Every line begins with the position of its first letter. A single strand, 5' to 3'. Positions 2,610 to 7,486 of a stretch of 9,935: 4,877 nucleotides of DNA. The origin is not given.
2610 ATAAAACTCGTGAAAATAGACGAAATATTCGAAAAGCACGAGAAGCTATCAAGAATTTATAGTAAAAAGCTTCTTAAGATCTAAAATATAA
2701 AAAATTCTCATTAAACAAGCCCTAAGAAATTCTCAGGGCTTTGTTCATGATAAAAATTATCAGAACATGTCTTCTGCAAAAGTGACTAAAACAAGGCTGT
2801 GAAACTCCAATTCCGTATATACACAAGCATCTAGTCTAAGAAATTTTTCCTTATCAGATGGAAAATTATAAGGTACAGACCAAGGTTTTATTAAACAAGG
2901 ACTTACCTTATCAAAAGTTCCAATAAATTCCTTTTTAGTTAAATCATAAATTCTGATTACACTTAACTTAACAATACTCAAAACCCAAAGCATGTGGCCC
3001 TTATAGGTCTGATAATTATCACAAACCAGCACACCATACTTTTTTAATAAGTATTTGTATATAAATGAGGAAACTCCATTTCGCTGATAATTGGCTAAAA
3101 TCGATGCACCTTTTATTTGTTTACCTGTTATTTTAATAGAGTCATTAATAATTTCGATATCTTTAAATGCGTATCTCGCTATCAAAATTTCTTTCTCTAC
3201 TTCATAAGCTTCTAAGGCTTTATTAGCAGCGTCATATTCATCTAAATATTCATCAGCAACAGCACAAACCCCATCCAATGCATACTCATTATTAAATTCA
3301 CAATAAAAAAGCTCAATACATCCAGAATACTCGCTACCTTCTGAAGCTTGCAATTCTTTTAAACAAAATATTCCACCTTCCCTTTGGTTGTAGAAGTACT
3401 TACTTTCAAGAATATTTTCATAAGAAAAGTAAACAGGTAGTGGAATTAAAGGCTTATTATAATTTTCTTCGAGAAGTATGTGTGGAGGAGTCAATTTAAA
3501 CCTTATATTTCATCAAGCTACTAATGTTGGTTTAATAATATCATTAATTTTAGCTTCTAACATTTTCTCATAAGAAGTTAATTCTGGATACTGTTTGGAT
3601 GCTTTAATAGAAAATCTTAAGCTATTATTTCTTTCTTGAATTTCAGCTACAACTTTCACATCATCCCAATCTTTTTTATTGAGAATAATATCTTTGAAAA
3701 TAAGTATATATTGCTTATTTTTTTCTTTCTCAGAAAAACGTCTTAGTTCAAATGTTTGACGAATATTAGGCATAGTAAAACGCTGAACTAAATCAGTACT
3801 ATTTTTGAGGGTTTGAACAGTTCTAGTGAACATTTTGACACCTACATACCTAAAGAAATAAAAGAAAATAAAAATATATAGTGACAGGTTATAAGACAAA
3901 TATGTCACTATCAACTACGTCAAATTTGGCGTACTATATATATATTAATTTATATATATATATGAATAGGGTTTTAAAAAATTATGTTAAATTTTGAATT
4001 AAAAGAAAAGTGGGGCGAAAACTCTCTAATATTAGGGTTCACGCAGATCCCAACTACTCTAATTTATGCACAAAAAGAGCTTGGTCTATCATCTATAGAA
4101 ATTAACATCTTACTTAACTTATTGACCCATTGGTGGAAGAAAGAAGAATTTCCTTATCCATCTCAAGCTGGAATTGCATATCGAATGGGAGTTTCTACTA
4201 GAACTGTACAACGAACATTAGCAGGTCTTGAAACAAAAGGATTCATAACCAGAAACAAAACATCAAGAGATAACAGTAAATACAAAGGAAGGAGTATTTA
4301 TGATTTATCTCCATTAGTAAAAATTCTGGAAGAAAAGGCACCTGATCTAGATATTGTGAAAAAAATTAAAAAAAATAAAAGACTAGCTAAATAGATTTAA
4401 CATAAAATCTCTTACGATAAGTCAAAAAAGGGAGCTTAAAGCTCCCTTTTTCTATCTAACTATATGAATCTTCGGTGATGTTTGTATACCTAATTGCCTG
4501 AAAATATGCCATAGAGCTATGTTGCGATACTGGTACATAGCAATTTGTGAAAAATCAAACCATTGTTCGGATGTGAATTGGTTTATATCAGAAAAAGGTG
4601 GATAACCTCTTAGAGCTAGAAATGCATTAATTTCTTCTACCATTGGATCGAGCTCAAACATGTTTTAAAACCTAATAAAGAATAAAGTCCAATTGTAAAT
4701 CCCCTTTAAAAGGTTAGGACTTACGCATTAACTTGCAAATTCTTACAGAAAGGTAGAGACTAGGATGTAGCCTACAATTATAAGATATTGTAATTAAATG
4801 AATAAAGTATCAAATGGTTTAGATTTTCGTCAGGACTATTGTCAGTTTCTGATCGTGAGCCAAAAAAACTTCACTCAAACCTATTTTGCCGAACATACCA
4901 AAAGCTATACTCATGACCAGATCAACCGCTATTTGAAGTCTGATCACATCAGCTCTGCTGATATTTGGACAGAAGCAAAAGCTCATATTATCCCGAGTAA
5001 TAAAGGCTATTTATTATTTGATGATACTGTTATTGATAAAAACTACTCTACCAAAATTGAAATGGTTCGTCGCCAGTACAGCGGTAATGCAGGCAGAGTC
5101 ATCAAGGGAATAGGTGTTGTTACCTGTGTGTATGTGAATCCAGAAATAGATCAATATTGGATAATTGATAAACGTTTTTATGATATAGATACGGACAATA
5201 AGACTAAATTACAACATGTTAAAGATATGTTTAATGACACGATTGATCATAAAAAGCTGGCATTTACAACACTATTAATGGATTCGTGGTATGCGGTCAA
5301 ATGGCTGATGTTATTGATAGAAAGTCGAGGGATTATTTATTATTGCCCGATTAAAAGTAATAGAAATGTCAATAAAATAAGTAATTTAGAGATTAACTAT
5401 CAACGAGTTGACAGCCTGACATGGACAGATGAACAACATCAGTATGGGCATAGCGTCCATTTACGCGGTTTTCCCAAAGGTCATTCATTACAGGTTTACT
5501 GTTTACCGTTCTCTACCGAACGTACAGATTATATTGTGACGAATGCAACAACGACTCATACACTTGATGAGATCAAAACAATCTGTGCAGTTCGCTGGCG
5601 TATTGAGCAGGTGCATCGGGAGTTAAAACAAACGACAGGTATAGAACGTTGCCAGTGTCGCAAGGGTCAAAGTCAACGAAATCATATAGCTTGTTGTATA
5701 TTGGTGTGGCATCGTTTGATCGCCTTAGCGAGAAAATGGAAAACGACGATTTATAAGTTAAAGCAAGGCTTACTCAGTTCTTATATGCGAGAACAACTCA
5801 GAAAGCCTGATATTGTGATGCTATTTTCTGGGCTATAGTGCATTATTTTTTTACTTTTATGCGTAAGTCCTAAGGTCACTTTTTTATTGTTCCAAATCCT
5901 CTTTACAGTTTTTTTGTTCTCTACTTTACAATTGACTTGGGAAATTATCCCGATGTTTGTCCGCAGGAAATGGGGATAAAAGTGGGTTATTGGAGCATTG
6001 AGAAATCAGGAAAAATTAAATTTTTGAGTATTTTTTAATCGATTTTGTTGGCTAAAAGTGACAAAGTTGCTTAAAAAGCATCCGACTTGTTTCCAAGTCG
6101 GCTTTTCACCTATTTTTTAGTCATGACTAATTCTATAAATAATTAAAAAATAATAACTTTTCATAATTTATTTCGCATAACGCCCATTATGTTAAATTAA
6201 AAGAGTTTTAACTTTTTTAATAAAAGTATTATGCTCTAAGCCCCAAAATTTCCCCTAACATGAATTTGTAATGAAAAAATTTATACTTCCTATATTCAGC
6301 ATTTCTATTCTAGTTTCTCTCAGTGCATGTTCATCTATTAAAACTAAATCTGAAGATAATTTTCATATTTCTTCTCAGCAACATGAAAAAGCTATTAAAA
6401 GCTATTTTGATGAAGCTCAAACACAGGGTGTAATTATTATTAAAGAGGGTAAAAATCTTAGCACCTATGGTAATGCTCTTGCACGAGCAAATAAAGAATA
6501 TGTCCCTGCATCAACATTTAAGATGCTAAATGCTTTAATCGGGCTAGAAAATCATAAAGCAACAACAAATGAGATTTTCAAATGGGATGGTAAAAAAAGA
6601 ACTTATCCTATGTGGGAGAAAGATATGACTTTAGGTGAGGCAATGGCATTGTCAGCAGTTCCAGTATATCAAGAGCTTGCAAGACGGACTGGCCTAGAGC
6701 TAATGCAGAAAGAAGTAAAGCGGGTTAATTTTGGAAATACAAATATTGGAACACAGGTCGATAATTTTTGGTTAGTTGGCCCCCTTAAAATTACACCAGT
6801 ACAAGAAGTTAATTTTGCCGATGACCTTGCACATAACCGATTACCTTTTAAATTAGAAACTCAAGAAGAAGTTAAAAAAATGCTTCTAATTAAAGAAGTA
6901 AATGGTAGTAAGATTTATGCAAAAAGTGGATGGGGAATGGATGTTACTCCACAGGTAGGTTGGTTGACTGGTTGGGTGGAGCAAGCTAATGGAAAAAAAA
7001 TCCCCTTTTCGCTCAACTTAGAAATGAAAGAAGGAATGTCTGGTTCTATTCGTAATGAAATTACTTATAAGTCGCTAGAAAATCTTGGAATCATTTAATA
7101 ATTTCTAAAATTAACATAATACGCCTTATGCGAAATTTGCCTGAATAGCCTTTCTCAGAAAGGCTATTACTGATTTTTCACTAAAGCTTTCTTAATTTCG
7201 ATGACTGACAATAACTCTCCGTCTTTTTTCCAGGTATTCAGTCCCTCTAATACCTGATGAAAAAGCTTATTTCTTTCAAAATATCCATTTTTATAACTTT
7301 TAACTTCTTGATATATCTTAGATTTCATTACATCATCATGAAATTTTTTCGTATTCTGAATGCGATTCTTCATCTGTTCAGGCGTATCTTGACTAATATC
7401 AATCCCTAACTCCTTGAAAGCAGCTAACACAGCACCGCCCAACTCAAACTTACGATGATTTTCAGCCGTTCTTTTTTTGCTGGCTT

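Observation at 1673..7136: Whole 5.4-kb accessory segment is bracketed by identical inverted pdif sites (35 bp of identity)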

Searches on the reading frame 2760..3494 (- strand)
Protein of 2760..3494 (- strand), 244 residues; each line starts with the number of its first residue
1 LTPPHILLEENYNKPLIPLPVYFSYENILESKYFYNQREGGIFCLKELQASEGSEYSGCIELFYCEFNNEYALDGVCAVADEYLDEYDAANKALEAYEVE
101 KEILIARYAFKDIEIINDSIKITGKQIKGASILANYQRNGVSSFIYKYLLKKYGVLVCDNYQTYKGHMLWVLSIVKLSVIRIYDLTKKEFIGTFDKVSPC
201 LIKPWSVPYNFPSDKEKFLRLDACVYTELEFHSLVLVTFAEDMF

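Call 42: search_protein_families(library=pfam, proteins=[window:2760-3494:-], max_evalue=0.01)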
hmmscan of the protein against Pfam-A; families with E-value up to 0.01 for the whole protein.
window:2760-3494:- (244 aa): 0 families

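Call 66: search_protein_families(library=ncbifam, proteins=[window:2760-3494:-], max_evalue=0.001)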
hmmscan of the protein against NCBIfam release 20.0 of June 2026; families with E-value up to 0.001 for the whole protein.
window:2760-3494:- (244 aa): 0 families

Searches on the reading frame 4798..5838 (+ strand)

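Call 42: search_protein_families(library=pfam, proteins=[window:4798-5838:+], max_evalue=0.01)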
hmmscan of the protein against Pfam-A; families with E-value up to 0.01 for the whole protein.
window:4798-5838:+ (346 aa): 3 families
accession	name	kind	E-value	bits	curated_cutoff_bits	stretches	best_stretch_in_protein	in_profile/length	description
PF01609.27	DDE_Tnp_1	-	7.1e-15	55.7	23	1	128-303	52-197/200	Transposase DDE domain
PF13546.12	DDE_5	-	2e-09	37.8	27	1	38-191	43-214/272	DDE superfamily endonuclease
PF04693.18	DDE_Tnp_2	-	0.00012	21.9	20.2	1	132-301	163-309/327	Archaeal putative transposase ISC1217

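Call 66: search_protein_families(library=ncbifam, proteins=[window:4798-5838:+], max_evalue=0.001)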
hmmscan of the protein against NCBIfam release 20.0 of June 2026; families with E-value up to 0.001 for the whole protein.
window:4798-5838:+ (346 aa): 8 families
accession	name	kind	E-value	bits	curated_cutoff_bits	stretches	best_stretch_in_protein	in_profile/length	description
NF049921.1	transpos_IS701_2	equivalog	6.6e-106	354.3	250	1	11-337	2-317/318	IS701 family transposase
NF033540.2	transpos_IS701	equivalog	2.3e-26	93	150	1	13-304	23-356/363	IS701 family transposase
NF049925.1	transpos_IS4_4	equivalog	5.5e-19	68.2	250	2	117-307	175-367/449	IS4 family transposase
NF033592.1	transpos_IS4_1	equivalog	4.1e-12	45.9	115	1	158-301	179-322/332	IS4 family transposase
NF049999.1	transpos_IS701_3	equivalog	1.7e-11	43.6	170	2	228-315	274-365/412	IS701 family transposase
NF033591.1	transpos_IS4_2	equivalog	1.3e-05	24.5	152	1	162-299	125-269/340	IS4 family transposase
NF033590.1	transpos_IS4_3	equivalog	0.00024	20.2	160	1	262-314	274-326/405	IS4 family transposase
NF033539.1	transpos_IS1380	equivalog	0.00057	18.6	180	0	70-290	129-355/419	IS1380 family transposase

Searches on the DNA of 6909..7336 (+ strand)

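Call 53: search_dna_similar(query=window:6909-7336:+, collection=plasmids, mode=near, max_rows=25)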
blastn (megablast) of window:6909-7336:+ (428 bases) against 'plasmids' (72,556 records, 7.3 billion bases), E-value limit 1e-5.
Records with a match: 147; places in all: 195; records where one place covers at least 80% of the query: 11.
Best place of each record, by identity: >=99% 73; 95-99% 59; 90-95% 15.
By first word of the organism name: Acinetobacter 147.
By predicted mobility (MOB-suite, as given by PLSDB): non-mobilizable 79; mobilizable 59; conjugative 9.
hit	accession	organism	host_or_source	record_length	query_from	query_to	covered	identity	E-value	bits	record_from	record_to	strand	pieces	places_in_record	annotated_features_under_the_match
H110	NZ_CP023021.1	Acinetobacter baumannii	Homo sapiens,blood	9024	1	428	100%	100.0%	0e+0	791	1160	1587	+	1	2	OXA-24 family carbapenem-hydrolyzing class D beta-lactamase OXA-72 | blaOXA-72: OXA-24 family carbapenem-hydrolyzing class D beta-lactamase OXA-72 | hypothetical protein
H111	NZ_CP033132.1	Acinetobacter wuhouensis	Culture,Sewage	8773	1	428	100%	99.8%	0e+0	785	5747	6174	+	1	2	OXA-24 family carbapenem-hydrolyzing class D beta-lactamase OXA-653 | blaOXA-653: OXA-24 family carbapenem-hydrolyzing class D beta-lactamase OXA-653 | hypothetical protein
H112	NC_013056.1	Acinetobacter calcoaceticus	-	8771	1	428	100%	99.8%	0e+0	785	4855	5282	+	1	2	OXA-24 family carbapenem-hydrolyzing class D beta-lactamase OXA-24 | blaOXA-24: OXA-24 family carbapenem-hydrolyzing class D beta-lactamase OXA-24 | hypothetical protein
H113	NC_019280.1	Acinetobacter baumannii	-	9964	1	428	100%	99.8%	0e+0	785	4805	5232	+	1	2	OXA-24 family carbapenem-hydrolyzing class D beta-lactamase OXA-24 | blaOXA-24: OXA-24 family carbapenem-hydrolyzing class D beta-lactamase OXA-24 | hypothetical protein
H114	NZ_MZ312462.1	Acinetobacter nosocomialis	-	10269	1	428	100%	99.8%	0e+0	785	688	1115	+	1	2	OXA-24 family carbapenem-hydrolyzing class D beta-lactamase OXA-24 | blaOXA-24: OXA-24 family carbapenem-hydrolyzing class D beta-lactamase OXA-24 | hypothetical protein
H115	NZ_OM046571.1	Acinetobacter nosocomialis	-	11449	1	428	100%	99.8%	0e+0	785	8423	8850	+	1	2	OXA-24 family carbapenem-hydrolyzing class D beta-lactamase OXA-24 | blaOXA-24: OXA-24 family carbapenem-hydrolyzing class D beta-lactamase OXA-24 | hypothetical protein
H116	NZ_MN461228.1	Acinetobacter pittii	-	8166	1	428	100%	99.8%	0e+0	785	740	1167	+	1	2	OXA-24 family carbapenem-hydrolyzing class D beta-lactamase OXA-72 | blaOXA-72: OXA-24 family carbapenem-hydrolyzing class D beta-lactamase OXA-72 | hypothetical protein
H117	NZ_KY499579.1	Acinetobacter pittii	-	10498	1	428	100%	99.8%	0e+0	785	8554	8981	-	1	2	OXA-24 family carbapenem-hydrolyzing class D beta-lactamase OXA-72 | blaOXA-72: OXA-24 family carbapenem-hydrolyzing class D beta-lactamase OXA-72 | hypothetical protein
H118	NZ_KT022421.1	Acinetobacter baumannii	-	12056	1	428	100%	99.8%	0e+0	785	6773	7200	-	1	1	OXA-24 family carbapenem-hydrolyzing class D beta-lactamase OXA-72 | blaOXA-72: OXA-24 family carbapenem-hydrolyzing class D beta-lactamase OXA-72 | hypothetical protein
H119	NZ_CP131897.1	Acinetobacter baumannii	Homo sapiens,culture,respiratory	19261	1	428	100%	99.8%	0e+0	785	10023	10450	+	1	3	OXA-24 family carbapenem-hydrolyzing class D beta-lactamase OXA-72 | blaOXA-72: OXA-24 family carbapenem-hydrolyzing class D beta-lactamase OXA-72 | hypothetical protein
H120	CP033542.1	Acinetobacter pittii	Homo sapiens,Bacterial culture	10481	1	428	100%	98.6%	0e+0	756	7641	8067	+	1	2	OXA-72: OXA beta-lactamase; OXA-24-like beta-lactamase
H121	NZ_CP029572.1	Acinetobacter baumannii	Homo sapiens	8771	185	428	57%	98.8%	3e-119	435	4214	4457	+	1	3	hypothetical protein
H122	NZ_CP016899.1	Acinetobacter soli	cell,soil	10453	185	428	57%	98.4%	1e-117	429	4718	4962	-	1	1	hypothetical protein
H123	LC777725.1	Acinetobacter pittii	Homo sapiens,assembly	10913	187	428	57%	99.2%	9e-120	436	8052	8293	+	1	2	hypothetical protein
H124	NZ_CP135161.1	Acinetobacter pittii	Homo sapiens,sputum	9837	187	428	57%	98.8%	1e-117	429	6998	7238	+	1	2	hypothetical protein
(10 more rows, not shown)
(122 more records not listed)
